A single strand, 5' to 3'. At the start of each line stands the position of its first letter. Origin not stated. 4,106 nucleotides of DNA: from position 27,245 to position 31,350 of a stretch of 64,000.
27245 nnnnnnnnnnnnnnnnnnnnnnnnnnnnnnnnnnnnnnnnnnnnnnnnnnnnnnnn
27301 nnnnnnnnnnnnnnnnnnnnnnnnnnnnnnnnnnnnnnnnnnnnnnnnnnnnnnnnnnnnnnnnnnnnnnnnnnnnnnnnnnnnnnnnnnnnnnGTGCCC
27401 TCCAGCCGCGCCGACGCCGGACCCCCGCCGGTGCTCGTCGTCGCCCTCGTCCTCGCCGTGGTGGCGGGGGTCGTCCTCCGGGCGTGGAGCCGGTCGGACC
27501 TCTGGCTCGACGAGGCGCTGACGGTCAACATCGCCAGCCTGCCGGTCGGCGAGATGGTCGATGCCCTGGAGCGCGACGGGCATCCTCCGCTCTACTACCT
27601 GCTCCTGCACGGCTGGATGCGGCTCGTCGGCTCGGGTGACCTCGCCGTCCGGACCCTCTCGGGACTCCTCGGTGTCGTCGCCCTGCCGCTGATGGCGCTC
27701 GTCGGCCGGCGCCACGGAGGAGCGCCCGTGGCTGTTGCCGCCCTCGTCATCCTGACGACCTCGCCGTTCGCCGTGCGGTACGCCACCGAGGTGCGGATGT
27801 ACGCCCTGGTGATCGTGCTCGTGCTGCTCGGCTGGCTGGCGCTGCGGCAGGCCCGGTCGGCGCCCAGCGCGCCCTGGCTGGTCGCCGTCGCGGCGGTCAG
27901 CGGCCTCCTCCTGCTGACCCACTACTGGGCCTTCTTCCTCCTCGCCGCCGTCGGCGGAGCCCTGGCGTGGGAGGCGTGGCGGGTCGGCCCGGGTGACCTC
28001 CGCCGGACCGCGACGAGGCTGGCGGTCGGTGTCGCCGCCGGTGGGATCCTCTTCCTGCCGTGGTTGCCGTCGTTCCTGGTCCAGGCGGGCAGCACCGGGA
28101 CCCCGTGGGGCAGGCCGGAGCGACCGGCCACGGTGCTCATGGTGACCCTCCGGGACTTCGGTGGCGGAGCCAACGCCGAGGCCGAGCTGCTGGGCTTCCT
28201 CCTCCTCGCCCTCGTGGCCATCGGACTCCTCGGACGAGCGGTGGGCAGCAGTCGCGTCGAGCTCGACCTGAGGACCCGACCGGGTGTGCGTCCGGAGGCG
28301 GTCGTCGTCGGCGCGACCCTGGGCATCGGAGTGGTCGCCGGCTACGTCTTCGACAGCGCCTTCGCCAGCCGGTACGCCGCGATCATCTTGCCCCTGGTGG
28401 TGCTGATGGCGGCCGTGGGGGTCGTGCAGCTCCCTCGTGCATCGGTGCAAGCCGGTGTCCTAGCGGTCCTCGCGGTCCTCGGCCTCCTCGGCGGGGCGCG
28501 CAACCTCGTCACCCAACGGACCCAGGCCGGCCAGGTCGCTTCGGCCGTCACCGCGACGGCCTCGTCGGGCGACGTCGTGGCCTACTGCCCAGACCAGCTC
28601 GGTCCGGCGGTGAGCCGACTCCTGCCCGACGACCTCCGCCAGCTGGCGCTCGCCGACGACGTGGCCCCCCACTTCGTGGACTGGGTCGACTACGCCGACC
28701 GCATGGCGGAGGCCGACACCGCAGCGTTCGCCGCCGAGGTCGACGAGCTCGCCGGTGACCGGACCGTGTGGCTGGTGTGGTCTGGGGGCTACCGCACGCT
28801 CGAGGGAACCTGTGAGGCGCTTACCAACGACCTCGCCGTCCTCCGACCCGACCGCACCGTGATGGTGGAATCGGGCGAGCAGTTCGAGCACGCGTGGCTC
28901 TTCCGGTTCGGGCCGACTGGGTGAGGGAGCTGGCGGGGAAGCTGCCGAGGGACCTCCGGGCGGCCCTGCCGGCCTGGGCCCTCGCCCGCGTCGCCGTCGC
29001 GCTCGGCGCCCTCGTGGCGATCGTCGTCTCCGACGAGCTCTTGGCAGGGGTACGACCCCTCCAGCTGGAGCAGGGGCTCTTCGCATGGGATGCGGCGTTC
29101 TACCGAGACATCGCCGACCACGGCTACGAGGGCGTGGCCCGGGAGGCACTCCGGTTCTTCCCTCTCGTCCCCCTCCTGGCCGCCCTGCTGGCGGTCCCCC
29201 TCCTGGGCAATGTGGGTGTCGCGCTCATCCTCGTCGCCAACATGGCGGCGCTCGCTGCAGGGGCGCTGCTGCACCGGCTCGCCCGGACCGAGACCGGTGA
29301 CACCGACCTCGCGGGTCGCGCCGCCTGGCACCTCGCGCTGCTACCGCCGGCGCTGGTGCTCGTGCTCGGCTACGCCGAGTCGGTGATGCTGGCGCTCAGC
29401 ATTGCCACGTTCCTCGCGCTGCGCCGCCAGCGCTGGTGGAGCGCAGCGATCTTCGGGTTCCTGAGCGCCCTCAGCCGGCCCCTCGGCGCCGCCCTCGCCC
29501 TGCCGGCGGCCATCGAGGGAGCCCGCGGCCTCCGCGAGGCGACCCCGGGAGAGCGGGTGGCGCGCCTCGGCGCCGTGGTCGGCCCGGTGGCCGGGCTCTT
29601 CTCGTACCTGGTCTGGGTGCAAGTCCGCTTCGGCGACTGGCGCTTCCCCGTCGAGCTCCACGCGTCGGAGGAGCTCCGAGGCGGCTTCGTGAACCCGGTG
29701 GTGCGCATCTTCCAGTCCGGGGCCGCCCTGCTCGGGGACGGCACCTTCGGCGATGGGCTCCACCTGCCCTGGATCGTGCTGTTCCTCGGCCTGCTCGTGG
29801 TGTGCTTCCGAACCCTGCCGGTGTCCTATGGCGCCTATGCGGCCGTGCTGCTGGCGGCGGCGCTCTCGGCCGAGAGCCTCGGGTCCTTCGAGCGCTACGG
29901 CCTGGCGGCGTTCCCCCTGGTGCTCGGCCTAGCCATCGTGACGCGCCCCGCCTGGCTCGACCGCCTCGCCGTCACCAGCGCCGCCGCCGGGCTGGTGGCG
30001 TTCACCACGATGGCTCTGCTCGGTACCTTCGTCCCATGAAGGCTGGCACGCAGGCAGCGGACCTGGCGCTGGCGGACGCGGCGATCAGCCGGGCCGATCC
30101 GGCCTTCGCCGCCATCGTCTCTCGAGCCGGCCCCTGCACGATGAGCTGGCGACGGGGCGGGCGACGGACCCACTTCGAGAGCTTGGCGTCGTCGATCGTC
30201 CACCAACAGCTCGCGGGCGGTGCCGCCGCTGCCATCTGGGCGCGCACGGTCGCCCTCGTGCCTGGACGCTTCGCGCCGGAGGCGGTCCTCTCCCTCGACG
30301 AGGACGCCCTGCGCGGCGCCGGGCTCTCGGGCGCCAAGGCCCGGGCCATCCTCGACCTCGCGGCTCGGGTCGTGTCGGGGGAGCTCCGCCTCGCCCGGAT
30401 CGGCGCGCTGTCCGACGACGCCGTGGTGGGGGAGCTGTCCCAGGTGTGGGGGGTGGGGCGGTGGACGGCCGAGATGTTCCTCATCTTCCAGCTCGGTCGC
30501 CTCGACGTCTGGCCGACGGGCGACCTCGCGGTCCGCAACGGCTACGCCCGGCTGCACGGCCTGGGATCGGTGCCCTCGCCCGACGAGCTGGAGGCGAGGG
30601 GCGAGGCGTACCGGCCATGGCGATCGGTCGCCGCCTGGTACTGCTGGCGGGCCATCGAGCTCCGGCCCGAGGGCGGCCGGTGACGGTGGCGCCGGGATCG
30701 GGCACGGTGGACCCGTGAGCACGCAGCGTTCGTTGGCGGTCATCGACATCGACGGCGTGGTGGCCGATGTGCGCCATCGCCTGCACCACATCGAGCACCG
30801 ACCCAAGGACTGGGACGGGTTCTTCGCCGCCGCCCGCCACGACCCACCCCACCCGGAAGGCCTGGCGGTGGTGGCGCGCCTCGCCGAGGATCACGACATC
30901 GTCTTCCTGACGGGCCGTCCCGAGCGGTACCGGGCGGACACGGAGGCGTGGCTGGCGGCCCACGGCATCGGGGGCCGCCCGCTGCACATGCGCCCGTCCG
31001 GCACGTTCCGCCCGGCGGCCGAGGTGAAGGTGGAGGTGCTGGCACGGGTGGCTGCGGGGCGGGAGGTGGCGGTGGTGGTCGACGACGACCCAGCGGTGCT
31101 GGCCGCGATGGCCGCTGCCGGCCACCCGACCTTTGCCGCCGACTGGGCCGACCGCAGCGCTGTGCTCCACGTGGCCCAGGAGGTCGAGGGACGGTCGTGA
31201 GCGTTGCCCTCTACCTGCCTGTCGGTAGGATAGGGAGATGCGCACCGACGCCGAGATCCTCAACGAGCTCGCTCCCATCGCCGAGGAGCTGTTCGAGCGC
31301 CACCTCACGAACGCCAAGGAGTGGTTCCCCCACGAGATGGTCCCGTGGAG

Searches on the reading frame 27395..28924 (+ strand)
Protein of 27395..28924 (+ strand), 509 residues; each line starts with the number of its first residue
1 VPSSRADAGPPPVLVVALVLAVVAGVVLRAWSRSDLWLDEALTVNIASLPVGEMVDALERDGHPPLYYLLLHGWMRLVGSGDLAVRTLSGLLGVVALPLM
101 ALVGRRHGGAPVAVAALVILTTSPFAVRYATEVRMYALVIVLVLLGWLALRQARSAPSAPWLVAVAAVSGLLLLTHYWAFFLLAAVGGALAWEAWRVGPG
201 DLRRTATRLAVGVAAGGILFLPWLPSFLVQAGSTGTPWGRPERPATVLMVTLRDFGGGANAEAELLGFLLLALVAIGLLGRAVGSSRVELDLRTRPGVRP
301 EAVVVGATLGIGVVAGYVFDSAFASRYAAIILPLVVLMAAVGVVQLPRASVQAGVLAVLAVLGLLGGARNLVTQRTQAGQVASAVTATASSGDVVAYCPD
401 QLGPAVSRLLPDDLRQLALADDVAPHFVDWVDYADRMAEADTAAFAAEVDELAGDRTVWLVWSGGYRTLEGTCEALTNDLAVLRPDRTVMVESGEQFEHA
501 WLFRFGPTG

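Call 6: search_protein_families(library=pfam, proteins=[window:27395-28924:+], max_evalue=0.01)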
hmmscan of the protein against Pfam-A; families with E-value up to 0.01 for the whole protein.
window:27395-28924:+ (509 aa): 2 families
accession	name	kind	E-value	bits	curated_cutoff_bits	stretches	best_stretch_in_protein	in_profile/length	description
PF13231.12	PMT_2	-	1.7e-11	45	26.1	1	63-224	2-158/160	Dolichyl-phosphate-mannose-protein mannosyltransferase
PF02366.24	PMT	-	0.0041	17.1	22.7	0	83-204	83-210/245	Dolichyl-phosphate-mannose-protein mannosyltransferase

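Call 8: search_protein_families(library=ncbifam, proteins=[window:27395-28924:+], max_evalue=0.01)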
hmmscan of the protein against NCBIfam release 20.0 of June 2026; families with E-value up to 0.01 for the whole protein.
window:27395-28924:+ (509 aa): 2 families
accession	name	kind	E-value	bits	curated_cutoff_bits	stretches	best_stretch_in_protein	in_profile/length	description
NF052499.1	MnslTaseMT1671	equivalog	9.2e-12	44.2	900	1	15-394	27-403/523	mannosyltransferase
TIGR03663.1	TIGR03663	subfamily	0.00033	19.8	126.25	1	63-173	51-160/435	flippase activity-associated protein Agl23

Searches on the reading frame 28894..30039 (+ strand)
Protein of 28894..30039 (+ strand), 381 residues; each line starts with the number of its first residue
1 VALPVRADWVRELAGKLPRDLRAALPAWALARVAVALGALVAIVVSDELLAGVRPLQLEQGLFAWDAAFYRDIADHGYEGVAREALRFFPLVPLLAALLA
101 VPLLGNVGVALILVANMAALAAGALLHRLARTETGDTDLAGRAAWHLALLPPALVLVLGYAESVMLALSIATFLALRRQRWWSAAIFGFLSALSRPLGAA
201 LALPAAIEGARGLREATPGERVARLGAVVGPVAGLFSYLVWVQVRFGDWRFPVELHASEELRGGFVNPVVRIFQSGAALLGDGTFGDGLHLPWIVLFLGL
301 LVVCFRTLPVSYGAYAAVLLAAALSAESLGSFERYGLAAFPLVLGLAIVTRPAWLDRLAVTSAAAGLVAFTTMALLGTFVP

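Call 7: search_protein_families(library=pfam, proteins=[window:28894-30039:+], max_evalue=0.01)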
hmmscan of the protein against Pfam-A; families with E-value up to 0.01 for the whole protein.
window:28894-30039:+ (381 aa): 1 family
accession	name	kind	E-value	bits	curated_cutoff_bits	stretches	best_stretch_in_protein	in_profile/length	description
PF04188.19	Mannosyl_trans2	-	5.2e-06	26.5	22.4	1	60-192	56-196/443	Mannosyltransferase (PIG-V)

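Call 8: search_protein_families(library=ncbifam, proteins=[window:28894-30039:+], max_evalue=0.01)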
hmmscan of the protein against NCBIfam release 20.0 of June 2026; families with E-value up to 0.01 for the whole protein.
window:28894-30039:+ (381 aa): 1 family
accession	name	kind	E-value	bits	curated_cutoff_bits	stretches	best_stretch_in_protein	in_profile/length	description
NF046093.1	AZOBR_p60025_fam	subfamily_domain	7.8e-06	25.3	150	1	91-208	96-210/232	AZOBR_p60025 family cell surface glycopolymer formation protein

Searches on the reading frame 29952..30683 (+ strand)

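Call 7: search_protein_families(library=pfam, proteins=[window:29952-30683:+], max_evalue=0.01)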
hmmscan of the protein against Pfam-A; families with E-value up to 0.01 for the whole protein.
window:29952-30683:+ (243 aa): 1 family
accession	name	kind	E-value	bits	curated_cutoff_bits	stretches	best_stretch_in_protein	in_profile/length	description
PF00730.31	HhH-GPD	-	4.8e-13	49.8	26.2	1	80-217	2-102/108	HhH-GPD superfamily base excision DNA repair protein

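Call 81: search_protein_families(library=pfam, proteins=[window:30036-30683:+], max_evalue=1)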
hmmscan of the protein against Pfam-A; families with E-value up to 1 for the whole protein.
window:30036-30683:+ (215 aa): 1 family
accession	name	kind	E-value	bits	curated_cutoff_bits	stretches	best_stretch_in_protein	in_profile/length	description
PF00730.31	HhH-GPD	-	3.4e-13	50.3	26.2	1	52-189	2-102/108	HhH-GPD superfamily base excision DNA repair protein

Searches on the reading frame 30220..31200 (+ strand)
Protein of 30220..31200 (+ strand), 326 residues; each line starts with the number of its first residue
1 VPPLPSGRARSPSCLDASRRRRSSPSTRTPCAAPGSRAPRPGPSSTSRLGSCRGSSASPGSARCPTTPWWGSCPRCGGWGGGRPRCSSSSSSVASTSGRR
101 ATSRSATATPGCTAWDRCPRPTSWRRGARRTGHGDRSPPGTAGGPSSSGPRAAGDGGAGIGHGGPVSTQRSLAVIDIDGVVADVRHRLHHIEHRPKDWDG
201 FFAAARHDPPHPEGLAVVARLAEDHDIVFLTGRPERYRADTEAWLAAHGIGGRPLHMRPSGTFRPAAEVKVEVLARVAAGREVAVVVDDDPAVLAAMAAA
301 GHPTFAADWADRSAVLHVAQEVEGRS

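Call 7: search_protein_families(library=pfam, proteins=[window:30220-31200:+], max_evalue=0.01)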
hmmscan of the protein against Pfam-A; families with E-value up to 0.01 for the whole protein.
window:30220-31200:+ (326 aa): 2 families
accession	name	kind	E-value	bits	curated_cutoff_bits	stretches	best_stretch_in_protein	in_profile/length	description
PF25109.1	HAD_PNKP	-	8.7e-10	39.3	27.6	1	173-299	4-130/143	Polynucleotide kinase PNKP phosphatase domain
PF24694.1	LNS2_PITM1-3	-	0.0014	19.1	27.7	1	223-284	36-96/124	PITM 1-3, LNS2 domain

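Call 81: search_protein_families(library=pfam, proteins=[window:30220-31200:+], max_evalue=1)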
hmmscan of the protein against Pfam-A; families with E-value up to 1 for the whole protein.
window:30220-31200:+ (326 aa): 5 families
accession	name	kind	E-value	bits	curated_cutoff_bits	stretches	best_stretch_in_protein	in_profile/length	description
PF25109.1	HAD_PNKP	-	8.7e-10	39.3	27.6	1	173-299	4-130/143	Polynucleotide kinase PNKP phosphatase domain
PF24694.1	LNS2_PITM1-3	-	0.0014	19.1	27.7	1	223-284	36-96/124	PITM 1-3, LNS2 domain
PF03767.20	Acid_phosphat_B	-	0.016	15.1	27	1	186-253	98-166/230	HAD superfamily, subfamily IIIB (Acid phosphatase)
PF00702.32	Hydrolase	-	0.097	13.5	26.4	1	197-301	86-191/191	haloacid dehalogenase-like hydrolase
PF17895.7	Dicer_N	-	0.2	12.3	25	1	254-316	31-90/144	Giardia Dicer N-terminal domain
